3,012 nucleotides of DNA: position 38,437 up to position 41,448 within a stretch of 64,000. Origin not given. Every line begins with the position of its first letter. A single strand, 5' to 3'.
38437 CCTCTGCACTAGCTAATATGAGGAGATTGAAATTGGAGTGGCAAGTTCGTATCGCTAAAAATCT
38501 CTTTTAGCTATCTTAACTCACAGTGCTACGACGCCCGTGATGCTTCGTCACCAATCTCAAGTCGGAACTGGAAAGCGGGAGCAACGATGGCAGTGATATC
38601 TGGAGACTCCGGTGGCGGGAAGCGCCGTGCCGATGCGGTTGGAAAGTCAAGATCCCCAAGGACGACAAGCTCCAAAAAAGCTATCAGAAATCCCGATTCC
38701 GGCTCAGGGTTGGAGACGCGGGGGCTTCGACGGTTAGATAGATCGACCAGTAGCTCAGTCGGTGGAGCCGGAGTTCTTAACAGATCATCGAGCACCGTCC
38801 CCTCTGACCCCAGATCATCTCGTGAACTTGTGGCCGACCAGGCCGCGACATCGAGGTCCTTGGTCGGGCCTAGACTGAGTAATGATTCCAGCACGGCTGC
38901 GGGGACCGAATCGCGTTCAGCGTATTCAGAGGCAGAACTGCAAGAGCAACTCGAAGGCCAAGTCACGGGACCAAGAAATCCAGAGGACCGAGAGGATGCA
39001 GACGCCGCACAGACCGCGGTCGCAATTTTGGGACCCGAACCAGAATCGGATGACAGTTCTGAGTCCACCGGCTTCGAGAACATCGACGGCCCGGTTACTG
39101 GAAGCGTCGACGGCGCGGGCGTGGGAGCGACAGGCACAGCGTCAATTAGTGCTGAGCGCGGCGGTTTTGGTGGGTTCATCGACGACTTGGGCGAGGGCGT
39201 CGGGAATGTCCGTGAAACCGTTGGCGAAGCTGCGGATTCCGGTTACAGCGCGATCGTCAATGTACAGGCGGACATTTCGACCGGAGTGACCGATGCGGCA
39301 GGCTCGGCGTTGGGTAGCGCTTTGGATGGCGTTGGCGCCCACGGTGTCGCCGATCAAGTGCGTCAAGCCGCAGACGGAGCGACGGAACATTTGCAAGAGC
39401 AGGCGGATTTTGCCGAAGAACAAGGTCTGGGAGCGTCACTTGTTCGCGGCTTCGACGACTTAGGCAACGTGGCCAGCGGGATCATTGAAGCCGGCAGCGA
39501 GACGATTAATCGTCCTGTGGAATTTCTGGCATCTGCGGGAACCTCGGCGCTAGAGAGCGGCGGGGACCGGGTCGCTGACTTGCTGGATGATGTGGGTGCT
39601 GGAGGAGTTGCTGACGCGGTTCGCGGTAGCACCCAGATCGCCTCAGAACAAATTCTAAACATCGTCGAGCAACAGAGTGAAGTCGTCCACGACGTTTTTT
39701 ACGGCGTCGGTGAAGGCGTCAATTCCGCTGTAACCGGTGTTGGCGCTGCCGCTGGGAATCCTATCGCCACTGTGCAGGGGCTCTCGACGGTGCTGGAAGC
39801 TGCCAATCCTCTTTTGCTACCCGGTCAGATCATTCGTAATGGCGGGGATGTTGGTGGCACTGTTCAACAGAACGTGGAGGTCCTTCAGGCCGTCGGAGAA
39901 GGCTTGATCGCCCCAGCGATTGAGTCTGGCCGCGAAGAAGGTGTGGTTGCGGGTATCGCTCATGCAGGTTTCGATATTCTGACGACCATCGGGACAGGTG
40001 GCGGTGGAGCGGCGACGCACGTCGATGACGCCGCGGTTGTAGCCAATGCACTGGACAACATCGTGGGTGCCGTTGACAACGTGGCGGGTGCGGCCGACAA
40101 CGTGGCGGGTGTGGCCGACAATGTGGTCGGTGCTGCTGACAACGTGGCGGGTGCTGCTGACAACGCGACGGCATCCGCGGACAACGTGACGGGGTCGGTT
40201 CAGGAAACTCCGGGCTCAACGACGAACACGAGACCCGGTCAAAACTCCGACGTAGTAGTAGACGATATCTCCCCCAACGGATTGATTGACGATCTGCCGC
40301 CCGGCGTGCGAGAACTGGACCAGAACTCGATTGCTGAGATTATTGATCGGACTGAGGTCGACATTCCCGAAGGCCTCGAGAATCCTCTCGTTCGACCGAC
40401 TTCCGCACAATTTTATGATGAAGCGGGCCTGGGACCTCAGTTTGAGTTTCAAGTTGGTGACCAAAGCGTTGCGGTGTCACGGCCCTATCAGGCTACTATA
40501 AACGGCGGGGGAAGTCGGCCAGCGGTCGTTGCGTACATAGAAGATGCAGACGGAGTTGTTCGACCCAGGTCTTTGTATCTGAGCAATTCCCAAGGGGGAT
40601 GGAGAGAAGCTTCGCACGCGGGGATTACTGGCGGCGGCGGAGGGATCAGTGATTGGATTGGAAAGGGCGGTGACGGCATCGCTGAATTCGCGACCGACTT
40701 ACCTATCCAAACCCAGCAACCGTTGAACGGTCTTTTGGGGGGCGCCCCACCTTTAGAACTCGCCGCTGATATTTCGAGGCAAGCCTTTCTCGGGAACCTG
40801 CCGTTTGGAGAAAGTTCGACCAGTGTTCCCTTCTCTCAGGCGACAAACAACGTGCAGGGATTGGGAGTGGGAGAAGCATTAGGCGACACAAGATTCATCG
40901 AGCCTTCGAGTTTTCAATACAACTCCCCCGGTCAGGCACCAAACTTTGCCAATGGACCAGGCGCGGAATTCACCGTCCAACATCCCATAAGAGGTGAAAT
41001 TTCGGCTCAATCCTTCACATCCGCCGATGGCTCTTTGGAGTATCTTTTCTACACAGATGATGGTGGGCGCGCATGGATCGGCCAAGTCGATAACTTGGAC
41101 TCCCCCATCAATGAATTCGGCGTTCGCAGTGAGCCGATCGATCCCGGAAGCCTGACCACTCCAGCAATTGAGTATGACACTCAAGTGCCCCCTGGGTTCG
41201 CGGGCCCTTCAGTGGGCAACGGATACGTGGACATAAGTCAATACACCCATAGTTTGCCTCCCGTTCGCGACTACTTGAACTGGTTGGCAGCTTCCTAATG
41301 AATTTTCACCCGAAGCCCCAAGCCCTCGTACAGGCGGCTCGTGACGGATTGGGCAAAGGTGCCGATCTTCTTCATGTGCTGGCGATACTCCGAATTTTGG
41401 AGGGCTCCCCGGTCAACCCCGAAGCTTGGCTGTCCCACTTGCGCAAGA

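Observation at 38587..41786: Unassignable two-gene module: 903-aa modular acidic protein plus tightly coupled 162-aa ORF (candidate effector/partner or surface-protein/chaperone pair)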

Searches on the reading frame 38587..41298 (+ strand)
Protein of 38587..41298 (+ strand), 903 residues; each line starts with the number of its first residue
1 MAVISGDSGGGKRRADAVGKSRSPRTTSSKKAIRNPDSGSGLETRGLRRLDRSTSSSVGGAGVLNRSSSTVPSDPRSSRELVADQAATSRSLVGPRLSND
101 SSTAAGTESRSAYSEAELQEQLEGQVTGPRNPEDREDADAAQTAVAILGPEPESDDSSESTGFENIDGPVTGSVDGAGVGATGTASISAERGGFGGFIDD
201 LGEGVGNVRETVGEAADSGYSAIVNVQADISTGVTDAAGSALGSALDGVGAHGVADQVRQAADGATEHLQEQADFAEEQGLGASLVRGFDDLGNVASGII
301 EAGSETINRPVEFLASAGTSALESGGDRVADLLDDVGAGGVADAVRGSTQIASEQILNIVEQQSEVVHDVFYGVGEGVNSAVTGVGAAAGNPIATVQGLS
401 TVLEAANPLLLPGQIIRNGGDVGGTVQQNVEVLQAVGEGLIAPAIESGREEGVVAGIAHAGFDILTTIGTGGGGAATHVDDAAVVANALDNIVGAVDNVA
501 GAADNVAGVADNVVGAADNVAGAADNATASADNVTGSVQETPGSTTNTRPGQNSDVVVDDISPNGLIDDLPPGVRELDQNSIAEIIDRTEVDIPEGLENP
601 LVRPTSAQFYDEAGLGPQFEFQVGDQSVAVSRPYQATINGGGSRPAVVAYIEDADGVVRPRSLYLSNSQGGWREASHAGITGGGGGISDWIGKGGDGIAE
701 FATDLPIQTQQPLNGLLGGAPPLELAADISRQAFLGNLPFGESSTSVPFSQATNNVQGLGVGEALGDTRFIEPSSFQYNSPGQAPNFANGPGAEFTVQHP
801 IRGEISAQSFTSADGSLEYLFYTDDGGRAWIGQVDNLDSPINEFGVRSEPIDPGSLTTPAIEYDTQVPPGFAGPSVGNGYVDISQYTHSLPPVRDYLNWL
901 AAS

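Call 3: search_protein_families(library=pfam, proteins=[window:38587-41298:+], max_evalue=1)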
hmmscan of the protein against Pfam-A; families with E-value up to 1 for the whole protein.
window:38587-41298:+ (903 aa): 1 family
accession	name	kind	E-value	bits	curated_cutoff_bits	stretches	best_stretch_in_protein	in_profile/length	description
PF21725.3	T7SS_signal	-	0.033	14.5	27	2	320-356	14-51/241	Putative T7SS secretion signal domain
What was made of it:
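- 39442..40041 (+): Conserved Gly/Ala-rich carrier core, aa 286-485 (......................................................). Only a sub-threshold Pfam T7SS_signal hit (E 0.033, aa 320-356; call 3).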

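Call 4: search_protein_families(library=ncbifam, proteins=[window:38587-41298:+], max_evalue=1)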
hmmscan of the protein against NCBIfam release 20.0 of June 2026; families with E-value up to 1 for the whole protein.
window:38587-41298:+ (903 aa): 0 families

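Call 5: find_homologous_proteins(query=window:38587-41298:+)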
Query window:38587-41298:+ (903 aa): 1 proteins with E <= 0.001 among 8000 candidates.
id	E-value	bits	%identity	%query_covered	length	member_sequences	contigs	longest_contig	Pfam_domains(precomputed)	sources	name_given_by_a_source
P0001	0.0e+0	1927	100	100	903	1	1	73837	-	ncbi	-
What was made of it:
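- Singleton in the database: only itself at full length among 5.8 billion proteins (call 5).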

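Call 7: find_encoding_contigs(protein=P0001, flank=10000)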
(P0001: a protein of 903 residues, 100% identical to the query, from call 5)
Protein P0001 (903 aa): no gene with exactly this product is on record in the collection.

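Call 10: search_solved_structures(query=window:38587-41298:+, max_evalue=1)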
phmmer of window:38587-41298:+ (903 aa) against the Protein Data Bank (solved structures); distinct sequences matched with E-value up to 1: 0.

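Call 12: find_encoding_contigs(protein=P0004, flank=10000)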
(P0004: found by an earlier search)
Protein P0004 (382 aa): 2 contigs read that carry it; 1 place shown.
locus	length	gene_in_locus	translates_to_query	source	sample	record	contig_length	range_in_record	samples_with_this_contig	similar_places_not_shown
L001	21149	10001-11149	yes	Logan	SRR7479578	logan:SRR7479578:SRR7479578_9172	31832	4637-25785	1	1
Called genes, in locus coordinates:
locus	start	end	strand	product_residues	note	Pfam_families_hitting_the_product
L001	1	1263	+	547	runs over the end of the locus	PF14338:Mrr_N (weak), PF00004:AAA (faint), PF07728:AAA_5, PF13191:AAA_16 (faint), PF28529:McrB_lid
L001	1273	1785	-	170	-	PF00149:Metallophos (weak), PF12850:Metallophos_2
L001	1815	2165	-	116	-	-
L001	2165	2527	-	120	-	PF02635:DsrE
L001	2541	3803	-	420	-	PF04551:GcpE, PF26540:GcpE_C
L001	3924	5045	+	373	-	PF00903:Glyoxalase, PF13468:Glyoxalase_3 (faint), PF13669:Glyoxalase_4 (weak), PF14696:Glyoxalase_5 (weak), PF00903:Glyoxalase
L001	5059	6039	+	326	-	PF13793:Pribosyltran_N, PF00156:Pribosyltran, PF14572:Pribosyl_synth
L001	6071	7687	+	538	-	PF00342:PGI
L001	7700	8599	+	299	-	-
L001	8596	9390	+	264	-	PF00303:Thymidylat_synt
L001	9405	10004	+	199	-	-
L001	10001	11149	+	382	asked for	PF00793:DAHP_synth_1, PF03102:NeuB (weak)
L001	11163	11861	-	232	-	-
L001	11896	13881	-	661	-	-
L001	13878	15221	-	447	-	PF04055:Radical_SAM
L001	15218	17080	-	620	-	PF07498:Rho_N (weak), PF07497:Rho_RNA_bind, PF00006:ATP-synt_ab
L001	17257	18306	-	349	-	PF12679:ABC2_membrane_2 (faint), PF12698:ABC2_membrane_3, PF12730:ABC2_membrane_4 (weak)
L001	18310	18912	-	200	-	-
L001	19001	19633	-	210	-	PF00005:ABC_tran, PF13304:AAA_21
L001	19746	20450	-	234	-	PF12773:DZR (weak)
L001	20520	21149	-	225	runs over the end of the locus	PF00005:ABC_tran, PF13304:AAA_21 (faint)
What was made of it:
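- On T1SS RTX or S-layer protein: The ABC genes downstream are also present in L001 without the cassette (call 12).
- The neighbouring kinase is also present in L001, which lacks the cassette (call 12).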

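Call 47: search_protein_representatives(protein=window:38587-41298:+)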
Query: 903 residues. Proteins with E-value up to 0.001 (for the whole library): 742; up to 1e-10: 335; up to 1e-30: 13. The best 150 are listed.
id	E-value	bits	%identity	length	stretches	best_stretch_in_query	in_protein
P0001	0.0e+00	1926.8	100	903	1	1-903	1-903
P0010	5.0e-63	230.3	44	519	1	591-898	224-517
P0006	2.3e-54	201.7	42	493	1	585-897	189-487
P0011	2.9e-53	198.0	39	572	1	596-898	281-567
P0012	3.4e-48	181.2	40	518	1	601-898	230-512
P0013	1.5e-43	165.8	40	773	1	603-901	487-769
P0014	3.3e-42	161.4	38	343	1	643-898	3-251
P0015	1.0e-39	153.2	35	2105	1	608-901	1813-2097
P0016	1.6e-38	149.2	35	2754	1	504-897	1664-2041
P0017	2.1e-34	135.6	37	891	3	293-476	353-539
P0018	1.9e-32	129.2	36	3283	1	570-897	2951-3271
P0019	5.8e-32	127.5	39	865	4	265-542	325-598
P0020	9.2e-32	126.9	32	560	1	571-898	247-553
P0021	2.0e-30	122.4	39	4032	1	602-896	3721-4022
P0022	1.3e-28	116.4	34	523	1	608-901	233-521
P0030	9.5e-25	103.6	31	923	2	300-557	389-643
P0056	4.3e-21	91.6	39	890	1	320-534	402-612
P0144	1.8e-16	76.2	32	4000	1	607-869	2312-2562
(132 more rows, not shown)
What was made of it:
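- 40294..41298 (+): C-module, aa 570-903: member of a large uncharacterised domain family with a confidently predicted beta-rich fold. 742 representative clusters at E<=1e-3 and 335 at <=1e-10 (call 47).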

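Call 53: search_protein_families(library=pfam, proteins=[P0017, P0019, P0030, P0056, P0013, P0010, P0012], max_evalue=0.1)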
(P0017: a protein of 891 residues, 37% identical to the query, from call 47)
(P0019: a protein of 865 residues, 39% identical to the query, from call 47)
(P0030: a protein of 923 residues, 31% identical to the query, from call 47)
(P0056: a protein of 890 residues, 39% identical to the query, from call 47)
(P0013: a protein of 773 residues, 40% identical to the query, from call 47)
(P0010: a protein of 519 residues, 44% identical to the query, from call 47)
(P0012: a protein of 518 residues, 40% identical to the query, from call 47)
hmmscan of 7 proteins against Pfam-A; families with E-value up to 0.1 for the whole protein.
P0017 (891 aa): 1 family
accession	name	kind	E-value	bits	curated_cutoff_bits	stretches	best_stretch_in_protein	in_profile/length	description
PF05394.16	AvrB_AvrC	-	1.5e-20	74.2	23.2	1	781-887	220-326/326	Avirulence protein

P0019 (865 aa): 1 family
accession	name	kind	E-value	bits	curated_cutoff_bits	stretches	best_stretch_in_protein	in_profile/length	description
PF05394.16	AvrB_AvrC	-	4.7e-19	69.2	23.2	1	755-858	221-324/326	Avirulence protein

P0030 (923 aa): 2 families
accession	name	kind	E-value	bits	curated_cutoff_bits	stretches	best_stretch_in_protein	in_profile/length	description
PF06414.18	Zeta_toxin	-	1.7e-12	47.7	22.3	1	778-858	96-178/199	Zeta toxin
PF21725.3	T7SS_signal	-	0.043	14.1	27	1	408-445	13-50/241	Putative T7SS secretion signal domain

P0056 (890 aa): 2 families
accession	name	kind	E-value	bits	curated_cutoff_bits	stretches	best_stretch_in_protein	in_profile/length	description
PF06414.18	Zeta_toxin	-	1.6e-13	51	22.3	2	744-829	97-180/199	Zeta toxin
PF13191.12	AAA_16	-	0.081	13.9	32.6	0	706-747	16-55/167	AAA ATPase domain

P0013 (773 aa): 2 families
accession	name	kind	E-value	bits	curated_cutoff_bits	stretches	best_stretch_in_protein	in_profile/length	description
PF00498.31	FHA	-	3.8e-15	56.5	20.7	1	365-431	3-67/67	FHA domain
PF16697.10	Yop-YscD_cpl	-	1.4e-08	35.3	33.2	1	351-440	8-93/94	Inner membrane component of T3SS, cytoplasmic domain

P0010 (519 aa): 0 families

P0012 (518 aa): 0 families
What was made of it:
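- Closest known: LXG/WXG-type T7SS toxins with upstream helical helper. Same: A sub-threshold T7SS_signal match falls at the same place in two homologues (calls 3, 53).
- Homologues of the N-terminal part carry enzymatic toxin domains (call 53).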

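Call 58: search_protein_families(library=pfam, alignment_id=A4, max_evalue=0.001)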
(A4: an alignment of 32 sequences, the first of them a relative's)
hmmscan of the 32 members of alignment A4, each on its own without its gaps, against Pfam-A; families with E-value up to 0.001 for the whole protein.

A. member 1, P0015 (2105 aa): 2 families
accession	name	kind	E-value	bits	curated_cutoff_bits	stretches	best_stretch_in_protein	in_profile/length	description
PF01471.23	PG_binding_1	-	3.5e-05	24.3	23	1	185-217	25-57/57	Putative peptidoglycan binding domain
PF01442.23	Apolipoprotein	-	0.00044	20.4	90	1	700-798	92-187/190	Apolipoprotein A1/A4/E domain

B. families by the number of members that match (of 32 scanned): 12 families
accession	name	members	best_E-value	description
PF00498.31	FHA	3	1.7e-27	FHA domain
PF16697.10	Yop-YscD_cpl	2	1.6e-17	Inner membrane component of T3SS, cytoplasmic domain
PF13699.11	eCIS_core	1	1.8e-31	eCIS core domain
PF00226.36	DnaJ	1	1.6e-08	DnaJ domain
PF14559.12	TPR_19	1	3.9e-08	Tetratricopeptide repeat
PF03496.20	ADPrib_exo_Tox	1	1.2e-07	ADP-ribosyltransferase exoenzyme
PF01471.23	PG_binding_1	1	3.5e-05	Putative peptidoglycan binding domain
PF01535.26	PPR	1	5.7e-05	PPR repeat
PF12854.13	PPR_1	1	0.00014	PPR repeat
PF01442.23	Apolipoprotein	1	0.00044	Apolipoprotein A1/A4/E domain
PF13428.12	TPR_14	1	0.00048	Tetratricopeptide repeat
PF12895.13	ANAPC3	1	0.00069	Anaphase-promoting complex, cyclosome, subunit 3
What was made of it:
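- Closest known: eCIS cargo proteins marked by the eCIS_core. Same: The C-module can therefore travel in toxin-delivery polypeptides (call 58).
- The C-module co-occurs with eCIS_core, ADPrib_exo_Tox and PG_binding_1 (call 58). One distant family member carries a PG_binding_1 domain (call 58).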

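Call 59: find_encoding_contigs(protein=P0017, flank=10000, max_places=3)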
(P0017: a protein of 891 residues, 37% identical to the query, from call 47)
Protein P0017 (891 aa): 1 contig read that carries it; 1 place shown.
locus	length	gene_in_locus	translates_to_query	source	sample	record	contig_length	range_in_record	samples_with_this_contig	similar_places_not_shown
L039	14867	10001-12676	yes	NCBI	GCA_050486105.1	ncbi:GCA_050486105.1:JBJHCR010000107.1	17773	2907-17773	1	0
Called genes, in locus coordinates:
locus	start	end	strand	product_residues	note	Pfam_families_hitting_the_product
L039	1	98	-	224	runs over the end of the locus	-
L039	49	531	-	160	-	PF07963:N_methyl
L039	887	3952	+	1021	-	PF00069:Pkinase, PF07714:PK_Tyr_Ser-Thr, PF03109:ABC1, PF13191:AAA_16, PF13401:AAA_22 (weak), PF08308:PEGA, PF13620:CarboxypepD_reg (faint), PF08308:PEGA, +1 more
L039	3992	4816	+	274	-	-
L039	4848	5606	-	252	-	PF07963:N_methyl (faint)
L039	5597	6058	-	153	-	-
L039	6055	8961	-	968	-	-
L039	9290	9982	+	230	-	-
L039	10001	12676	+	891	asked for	PF05394:AvrB_AvrC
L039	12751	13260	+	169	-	-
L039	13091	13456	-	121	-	PF02518:HATPase_c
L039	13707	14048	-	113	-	-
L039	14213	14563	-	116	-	PF07784:DUF1622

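Call 60: find_encoding_contigs(protein=P0030, flank=10000, max_places=3)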
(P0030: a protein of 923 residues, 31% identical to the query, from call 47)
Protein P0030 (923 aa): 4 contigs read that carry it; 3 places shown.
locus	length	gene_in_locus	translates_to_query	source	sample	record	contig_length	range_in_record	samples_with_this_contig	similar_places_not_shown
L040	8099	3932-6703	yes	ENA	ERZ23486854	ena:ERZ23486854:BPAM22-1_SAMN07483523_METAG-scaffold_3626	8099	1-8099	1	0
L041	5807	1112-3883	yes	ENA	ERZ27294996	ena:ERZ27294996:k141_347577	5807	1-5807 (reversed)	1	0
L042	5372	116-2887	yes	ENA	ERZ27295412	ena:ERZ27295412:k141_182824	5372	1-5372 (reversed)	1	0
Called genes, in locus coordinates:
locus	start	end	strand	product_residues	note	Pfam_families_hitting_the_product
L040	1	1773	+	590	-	?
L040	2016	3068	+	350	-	PF07676:PD40 (faint), PF26549:Tricorn_N (faint)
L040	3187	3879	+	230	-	-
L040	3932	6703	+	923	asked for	PF06414:Zeta_toxin (weak)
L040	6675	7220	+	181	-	-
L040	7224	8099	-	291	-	?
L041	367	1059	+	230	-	-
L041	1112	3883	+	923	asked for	PF06414:Zeta_toxin (weak)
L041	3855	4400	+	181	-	-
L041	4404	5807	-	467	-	?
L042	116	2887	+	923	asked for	PF06414:Zeta_toxin (weak)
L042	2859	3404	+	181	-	-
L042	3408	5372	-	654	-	?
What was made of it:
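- Closest known: AvrRxo1-Arc1: a zeta-toxin-like type III effector with a small chaperone/antitoxin gene. Same: The Zeta-toxin paralogues of this carrier (P0030, P0056) fit that pattern (calls 53, 60).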

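Call 78: search_protein_families(library=pfam, proteins=[L039:9290-9979:+, L040:3187-3876:+, L039:12751-13257:+, L040:6675-7217:+], max_evalue=1)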
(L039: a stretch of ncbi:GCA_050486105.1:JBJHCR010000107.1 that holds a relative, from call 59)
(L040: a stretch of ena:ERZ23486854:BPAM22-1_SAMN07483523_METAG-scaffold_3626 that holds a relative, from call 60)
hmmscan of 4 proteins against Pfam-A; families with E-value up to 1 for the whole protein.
L039:9290-9979:+ (230 aa): 0 families

L040:3187-3876:+ (230 aa): 1 family
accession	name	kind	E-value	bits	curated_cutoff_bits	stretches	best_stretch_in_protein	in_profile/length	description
PF06074.18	Portal_Mu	-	0.06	13.1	23.9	1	83-158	2-77/336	Portal protein of Mu bacteriophage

L039:12751-13257:+ (169 aa): 0 families

L040:6675-7217:+ (181 aa): 0 families

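Call 79: search_protein_families(library=padloc, proteins=[window:38587-41295:+, P0010], max_evalue=0.1)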
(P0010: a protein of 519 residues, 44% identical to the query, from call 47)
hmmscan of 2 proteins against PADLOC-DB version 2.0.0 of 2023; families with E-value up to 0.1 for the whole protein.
window:38587-41295:+ (903 aa): 0 families

P0010 (519 aa): 0 families

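Call 97: find_encoding_contigs(protein=P0010, flank=4000, max_places=2)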
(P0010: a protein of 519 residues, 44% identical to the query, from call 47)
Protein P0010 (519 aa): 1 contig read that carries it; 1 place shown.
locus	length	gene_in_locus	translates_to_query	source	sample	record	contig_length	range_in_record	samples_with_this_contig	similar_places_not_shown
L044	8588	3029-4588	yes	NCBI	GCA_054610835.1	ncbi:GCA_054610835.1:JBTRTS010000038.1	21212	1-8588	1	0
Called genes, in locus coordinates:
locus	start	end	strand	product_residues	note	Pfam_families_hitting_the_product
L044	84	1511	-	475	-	PF01590:GAF, PF13185:GAF_2, PF13492:GAF_3, PF01590:GAF (weak), PF13185:GAF_2 (weak), PF00990:GGDEF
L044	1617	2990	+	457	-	-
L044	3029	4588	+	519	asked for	-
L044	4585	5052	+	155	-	-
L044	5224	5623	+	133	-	PF07833:Cu_amine_oxidN1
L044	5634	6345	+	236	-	-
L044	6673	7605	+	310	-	PF03193:RsgA_GTPase, PF00005:ABC_tran (weak), PF01926:MMR_HSR1 (weak)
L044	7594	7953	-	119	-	-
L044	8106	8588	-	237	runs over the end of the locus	PF05742:TANGO2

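Call 98: find_encoding_contigs(protein=P0012, flank=4000, max_places=2)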
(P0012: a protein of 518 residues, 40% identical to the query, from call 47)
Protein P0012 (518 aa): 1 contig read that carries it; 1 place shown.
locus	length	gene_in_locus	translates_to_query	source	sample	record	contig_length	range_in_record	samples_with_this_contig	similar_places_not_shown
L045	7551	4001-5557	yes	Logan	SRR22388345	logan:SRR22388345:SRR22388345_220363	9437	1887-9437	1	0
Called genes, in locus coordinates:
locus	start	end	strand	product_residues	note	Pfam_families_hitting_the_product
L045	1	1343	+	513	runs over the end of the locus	PF03572:Peptidase_S41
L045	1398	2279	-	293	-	PF00756:Esterase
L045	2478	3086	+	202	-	-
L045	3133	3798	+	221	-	-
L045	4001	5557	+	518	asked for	-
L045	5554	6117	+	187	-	-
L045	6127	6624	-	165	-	-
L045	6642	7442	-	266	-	PF01520:Amidase_3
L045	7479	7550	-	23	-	?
